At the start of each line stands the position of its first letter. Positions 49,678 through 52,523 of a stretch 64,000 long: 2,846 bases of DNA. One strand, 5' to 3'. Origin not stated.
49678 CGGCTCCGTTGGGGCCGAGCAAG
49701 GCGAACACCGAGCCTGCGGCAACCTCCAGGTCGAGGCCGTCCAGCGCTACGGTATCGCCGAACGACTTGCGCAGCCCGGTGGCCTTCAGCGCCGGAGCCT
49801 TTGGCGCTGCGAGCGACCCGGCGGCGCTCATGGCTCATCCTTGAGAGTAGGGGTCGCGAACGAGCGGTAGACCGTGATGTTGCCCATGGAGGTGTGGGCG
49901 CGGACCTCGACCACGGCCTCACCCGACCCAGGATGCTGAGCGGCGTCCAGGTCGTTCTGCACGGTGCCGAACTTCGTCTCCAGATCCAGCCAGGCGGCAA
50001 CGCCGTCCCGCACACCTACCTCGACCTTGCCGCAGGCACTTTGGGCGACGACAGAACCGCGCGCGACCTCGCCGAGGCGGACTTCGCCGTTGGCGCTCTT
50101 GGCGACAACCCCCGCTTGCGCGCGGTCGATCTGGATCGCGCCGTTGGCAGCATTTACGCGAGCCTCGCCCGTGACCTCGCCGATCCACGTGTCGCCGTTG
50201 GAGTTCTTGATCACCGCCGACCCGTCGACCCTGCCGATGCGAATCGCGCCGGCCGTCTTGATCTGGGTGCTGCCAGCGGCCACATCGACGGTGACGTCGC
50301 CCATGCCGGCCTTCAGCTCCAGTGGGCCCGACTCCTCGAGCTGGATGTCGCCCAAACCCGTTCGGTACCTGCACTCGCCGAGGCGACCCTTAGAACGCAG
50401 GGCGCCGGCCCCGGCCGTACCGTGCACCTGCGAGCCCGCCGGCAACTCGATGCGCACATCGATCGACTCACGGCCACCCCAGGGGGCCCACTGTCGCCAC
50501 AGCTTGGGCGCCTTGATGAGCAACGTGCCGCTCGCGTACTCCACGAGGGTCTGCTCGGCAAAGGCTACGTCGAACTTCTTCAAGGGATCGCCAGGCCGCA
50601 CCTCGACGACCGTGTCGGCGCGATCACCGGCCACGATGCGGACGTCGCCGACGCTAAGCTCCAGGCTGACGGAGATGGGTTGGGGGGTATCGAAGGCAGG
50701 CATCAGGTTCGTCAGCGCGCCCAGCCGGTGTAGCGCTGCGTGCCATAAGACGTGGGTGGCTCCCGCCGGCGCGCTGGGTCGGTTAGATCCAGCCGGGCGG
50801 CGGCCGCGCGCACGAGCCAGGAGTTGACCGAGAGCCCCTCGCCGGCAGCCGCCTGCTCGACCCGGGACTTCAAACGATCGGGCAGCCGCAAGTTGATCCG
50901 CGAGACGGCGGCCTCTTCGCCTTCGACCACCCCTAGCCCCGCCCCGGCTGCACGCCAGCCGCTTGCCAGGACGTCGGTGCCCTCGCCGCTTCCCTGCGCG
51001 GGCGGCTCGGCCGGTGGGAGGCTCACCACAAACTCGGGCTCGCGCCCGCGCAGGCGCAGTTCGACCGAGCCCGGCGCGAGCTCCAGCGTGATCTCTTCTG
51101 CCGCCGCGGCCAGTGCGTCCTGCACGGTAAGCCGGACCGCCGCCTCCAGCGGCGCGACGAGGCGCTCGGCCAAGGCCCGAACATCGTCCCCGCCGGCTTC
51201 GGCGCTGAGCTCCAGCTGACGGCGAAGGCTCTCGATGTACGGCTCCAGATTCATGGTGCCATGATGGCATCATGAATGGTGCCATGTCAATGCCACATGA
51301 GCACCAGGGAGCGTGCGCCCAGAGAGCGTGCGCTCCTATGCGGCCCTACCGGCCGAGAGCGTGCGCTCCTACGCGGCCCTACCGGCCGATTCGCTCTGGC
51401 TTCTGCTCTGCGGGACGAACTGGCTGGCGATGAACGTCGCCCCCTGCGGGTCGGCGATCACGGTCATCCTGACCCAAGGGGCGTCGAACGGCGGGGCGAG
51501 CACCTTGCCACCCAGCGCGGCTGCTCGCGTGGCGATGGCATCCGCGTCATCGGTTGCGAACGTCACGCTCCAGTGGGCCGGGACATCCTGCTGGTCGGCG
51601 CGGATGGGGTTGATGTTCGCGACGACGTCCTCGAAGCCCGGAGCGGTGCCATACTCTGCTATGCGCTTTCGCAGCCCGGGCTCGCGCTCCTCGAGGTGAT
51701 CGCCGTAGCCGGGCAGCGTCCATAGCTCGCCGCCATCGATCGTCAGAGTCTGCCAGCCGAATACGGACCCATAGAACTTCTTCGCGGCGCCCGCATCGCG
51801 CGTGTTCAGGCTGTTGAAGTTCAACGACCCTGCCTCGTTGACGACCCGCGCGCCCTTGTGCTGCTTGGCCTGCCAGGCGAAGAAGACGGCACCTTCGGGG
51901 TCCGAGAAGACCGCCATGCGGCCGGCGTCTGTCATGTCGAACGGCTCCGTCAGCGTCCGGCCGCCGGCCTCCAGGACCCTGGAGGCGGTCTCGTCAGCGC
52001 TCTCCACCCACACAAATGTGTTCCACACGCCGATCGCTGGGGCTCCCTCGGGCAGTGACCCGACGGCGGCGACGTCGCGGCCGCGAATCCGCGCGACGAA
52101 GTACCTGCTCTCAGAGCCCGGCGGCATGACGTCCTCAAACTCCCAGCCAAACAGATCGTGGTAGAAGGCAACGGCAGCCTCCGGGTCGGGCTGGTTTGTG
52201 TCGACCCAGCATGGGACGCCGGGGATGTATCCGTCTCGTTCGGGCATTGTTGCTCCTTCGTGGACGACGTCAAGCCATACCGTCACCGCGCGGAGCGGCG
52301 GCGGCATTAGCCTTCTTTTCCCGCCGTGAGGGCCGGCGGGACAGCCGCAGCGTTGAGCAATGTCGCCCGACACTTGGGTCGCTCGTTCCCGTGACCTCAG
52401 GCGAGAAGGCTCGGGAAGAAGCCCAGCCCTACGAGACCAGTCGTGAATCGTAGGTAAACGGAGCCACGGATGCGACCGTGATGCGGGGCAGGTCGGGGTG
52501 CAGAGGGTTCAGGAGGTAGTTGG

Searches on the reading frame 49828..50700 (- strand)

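Call 44: search_protein_families(library=ncbifam, proteins=[window:49828-50700:-], max_evalue=0.01)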
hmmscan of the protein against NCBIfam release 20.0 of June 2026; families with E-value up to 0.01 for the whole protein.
window:49828-50700:- (290 aa): 1 family
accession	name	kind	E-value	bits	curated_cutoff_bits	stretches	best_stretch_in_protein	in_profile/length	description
NF049997.1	LiaG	equivalog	2.1e-05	23.9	285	1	11-208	49-228/286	LiaG family protein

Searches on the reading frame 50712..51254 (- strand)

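Call 44: search_protein_families(library=ncbifam, proteins=[window:50712-51254:-], max_evalue=0.01)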
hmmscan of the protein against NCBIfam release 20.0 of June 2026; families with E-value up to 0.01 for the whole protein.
window:50712-51254:- (180 aa): 1 family
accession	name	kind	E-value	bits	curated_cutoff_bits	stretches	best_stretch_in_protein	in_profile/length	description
NF041551.1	YlcI_YnfO_N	subfamily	0.00039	20.4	30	1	119-151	4-35/42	YlcI/YnfO family protein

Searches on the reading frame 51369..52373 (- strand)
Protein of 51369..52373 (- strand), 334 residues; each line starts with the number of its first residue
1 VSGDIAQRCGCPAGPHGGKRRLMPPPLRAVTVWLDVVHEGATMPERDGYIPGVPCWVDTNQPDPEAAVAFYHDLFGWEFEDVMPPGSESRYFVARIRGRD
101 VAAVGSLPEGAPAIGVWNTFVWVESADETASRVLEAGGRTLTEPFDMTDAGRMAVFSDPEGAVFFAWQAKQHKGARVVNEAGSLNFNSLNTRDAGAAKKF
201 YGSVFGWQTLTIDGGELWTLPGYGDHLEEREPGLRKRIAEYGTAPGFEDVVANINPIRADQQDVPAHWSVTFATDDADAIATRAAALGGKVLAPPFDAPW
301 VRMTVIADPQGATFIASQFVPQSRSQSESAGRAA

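Call 10: search_protein_families(library=pfam, proteins=[window:51369-52373:-], max_evalue=0.01)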
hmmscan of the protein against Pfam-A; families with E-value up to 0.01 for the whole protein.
window:51369-52373:- (334 aa): 3 families
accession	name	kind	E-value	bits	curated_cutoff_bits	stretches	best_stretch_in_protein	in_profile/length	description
PF00903.31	Glyoxalase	-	6.9e-23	81.8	20.6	2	61-162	9-117/121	Glyoxalase/Bleomycin resistance protein/Dioxygenase superfamily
PF18029.7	Glyoxalase_6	-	9.1e-18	65.3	23.6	2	189-314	4-103/106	Glyoxalase-like domain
PF22677.2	Ble-like_N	-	6.6e-09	35.8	24.5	2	63-84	11-31/41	Bleomycin resistance protein-like N-terminal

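Call 26: find_homologous_proteins(query=window:51369-52247:-, max_evalue=1e-20)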
Query window:51369-52247:- (292 aa): 8000 proteins with E <= 1e-20 among 8000 candidates; the best 120 are listed.
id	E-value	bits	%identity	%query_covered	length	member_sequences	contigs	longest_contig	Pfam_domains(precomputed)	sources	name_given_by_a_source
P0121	1.3e-177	608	-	-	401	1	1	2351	PF22677.3,PF00903.32,PF18029.8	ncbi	-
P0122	2.7e-171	587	90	97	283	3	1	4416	PF22677.3,PF00903.32,PF18029.8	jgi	jgi:uncharacterized protein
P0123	2.5e-160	551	81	100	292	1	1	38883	PF22677.3,PF00903.32,PF18029.8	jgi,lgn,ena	jgi:predicted enzyme related to lactoylglutathione lyase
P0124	8.8e-157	539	81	96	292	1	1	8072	PF22677.3,PF00903.32,PF18029.8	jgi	jgi:uncharacterized protein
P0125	7.7e-156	536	79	100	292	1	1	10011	PF22677.3,PF00903.32,PF18029.8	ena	-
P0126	1.9e-154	532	78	100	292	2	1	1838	PF22677.3,PF00903.32,PF18029.8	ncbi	-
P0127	2.1e-154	531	79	100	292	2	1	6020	PF22677.3,PF00903.32,PF18029.8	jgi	jgi:uncharacterized protein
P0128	3.9e-152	524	81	96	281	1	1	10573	PF22677.3,PF00903.32,PF18029.8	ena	-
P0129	4.2e-151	521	79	98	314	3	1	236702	PF22677.3,PF00903.32,PF18029.8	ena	-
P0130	1.0e-150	519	77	97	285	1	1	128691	PF22677.3,PF00903.32,PF18029.8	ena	-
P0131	1.6e-150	519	79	97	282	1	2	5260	PF22677.3,PF00903.32,PF18029.8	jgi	jgi:predicted enzyme related to lactoylglutathione lyase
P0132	4.5e-150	517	77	100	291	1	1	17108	PF22677.3,PF00903.32,PF18029.8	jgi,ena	-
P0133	1.6e-149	515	75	100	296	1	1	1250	PF22677.3,PF00903.32,PF18029.8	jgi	jgi:uncharacterized protein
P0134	2.7e-149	515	77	97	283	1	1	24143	PF22677.3,PF00903.32,PF18029.8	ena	-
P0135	9.7e-148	509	77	100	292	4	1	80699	PF22677.3,PF00903.32,PF18029.8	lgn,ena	-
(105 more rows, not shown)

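Call 27: find_encoding_contigs(protein=P0123, flank=10000, max_places=2)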
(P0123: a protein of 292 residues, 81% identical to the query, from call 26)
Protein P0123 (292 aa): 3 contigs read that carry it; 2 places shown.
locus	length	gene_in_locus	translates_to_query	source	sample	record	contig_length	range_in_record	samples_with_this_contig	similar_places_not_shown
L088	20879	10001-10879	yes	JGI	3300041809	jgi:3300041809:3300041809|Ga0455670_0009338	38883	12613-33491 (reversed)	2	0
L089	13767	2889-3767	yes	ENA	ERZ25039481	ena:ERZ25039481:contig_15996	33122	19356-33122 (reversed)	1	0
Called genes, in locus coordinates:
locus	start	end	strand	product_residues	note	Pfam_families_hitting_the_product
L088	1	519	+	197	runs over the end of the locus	PF00440:TetR_N, PF16859:TetR_C_11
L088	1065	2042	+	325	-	PF12358:DUF3644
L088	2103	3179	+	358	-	-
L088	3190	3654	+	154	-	-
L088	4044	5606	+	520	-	PF12161:HsdM_N, PF02384:N6_Mtase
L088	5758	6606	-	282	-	PF00892:EamA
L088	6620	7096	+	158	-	PF00892:EamA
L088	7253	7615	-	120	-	PF11964:SpoIIAA-like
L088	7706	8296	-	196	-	PF01323:DSBA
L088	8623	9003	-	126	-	PF00903:Glyoxalase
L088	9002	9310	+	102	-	-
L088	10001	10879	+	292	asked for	PF00903:Glyoxalase, PF18029:Glyoxalase_6, PF22677:Ble-like_N (faint), PF00903:Glyoxalase, PF18029:Glyoxalase_6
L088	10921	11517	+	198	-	PF07883:Cupin_2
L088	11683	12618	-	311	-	PF19459:DUF5996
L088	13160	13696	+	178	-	PF13404:HTH_AsnC-type, PF13412:HTH_24, PF22482:AsnC_trans_reg_3, PF01037:AsnC_trans_reg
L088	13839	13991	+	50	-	-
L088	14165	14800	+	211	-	PF02525:Flavodoxin_2, PF03358:FMN_red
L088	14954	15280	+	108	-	-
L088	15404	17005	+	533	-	PF00324:AA_permease, PF13520:AA_permease_2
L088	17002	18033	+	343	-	-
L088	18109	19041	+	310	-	PF02729:OTCace_N, PF00185:OTCace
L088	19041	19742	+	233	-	PF04199:Cyclase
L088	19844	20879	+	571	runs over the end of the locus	PF07905:PucR, PF17853:GGDEF_2, PF13556:HTH_30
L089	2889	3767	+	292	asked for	PF00903:Glyoxalase, PF18029:Glyoxalase_6, PF22677:Ble-like_N (faint), PF00903:Glyoxalase, PF18029:Glyoxalase_6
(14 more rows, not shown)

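Call 28: find_encoding_contigs(protein=P0122, flank=10000, max_places=2)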
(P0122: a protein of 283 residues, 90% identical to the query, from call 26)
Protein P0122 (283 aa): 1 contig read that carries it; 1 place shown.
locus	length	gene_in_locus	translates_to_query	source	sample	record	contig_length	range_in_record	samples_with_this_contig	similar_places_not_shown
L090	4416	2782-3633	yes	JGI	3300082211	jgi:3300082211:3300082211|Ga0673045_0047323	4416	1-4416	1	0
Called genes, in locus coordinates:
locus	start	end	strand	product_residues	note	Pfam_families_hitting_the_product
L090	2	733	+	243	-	?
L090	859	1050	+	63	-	PF04945:YHS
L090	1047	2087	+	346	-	PF03988:DUF347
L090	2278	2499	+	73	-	PF13396:PLDc_N (weak)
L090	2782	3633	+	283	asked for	PF00903:Glyoxalase, PF18029:Glyoxalase_6, PF22677:Ble-like_N (faint), PF00903:Glyoxalase, PF18029:Glyoxalase_6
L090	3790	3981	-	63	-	-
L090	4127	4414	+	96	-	?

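Call 29: find_encoding_contigs(protein=P0129, flank=10000, max_places=2)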
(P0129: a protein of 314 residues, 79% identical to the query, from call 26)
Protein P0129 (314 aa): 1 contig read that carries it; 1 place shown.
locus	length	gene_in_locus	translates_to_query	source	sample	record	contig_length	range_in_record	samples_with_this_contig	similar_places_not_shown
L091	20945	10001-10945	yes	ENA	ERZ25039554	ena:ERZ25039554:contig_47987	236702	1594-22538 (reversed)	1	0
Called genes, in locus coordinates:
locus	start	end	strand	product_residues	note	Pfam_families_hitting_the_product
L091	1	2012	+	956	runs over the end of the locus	PF13191:AAA_16, PF13424:TPR_12 (faint), PF17874:TPR_MalT, PF00196:GerE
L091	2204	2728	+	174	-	-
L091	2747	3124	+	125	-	-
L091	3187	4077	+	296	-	PF08240:ADH_N, PF00107:ADH_zinc_N, PF13602:ADH_zinc_N_2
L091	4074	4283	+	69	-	PF13602:ADH_zinc_N_2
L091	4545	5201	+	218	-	PF02525:Flavodoxin_2, PF03358:FMN_red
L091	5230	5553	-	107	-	PF07992:Pyr_redox_2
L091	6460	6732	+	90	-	PF01068:DNA_ligase_A_M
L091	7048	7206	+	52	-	-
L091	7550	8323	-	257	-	PF01048:PNP_UDP_1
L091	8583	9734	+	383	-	PF00266:Aminotran_5, PF01212:Beta_elim_lyase (weak), PF01041:DegT_DnrJ_EryC1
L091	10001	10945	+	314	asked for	PF00903:Glyoxalase, PF18029:Glyoxalase_6, PF22677:Ble-like_N (faint), PF00903:Glyoxalase, PF18029:Glyoxalase_6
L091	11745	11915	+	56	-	-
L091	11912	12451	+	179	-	PF07885:Ion_trans_2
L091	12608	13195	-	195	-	-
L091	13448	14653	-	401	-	PF01594:AI-2E_transport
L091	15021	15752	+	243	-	PF03729:DUF308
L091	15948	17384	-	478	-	PF10009:DUF2252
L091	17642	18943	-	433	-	PF00999:Na_H_Exchanger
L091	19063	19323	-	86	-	PF06742:DUF1214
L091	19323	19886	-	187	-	-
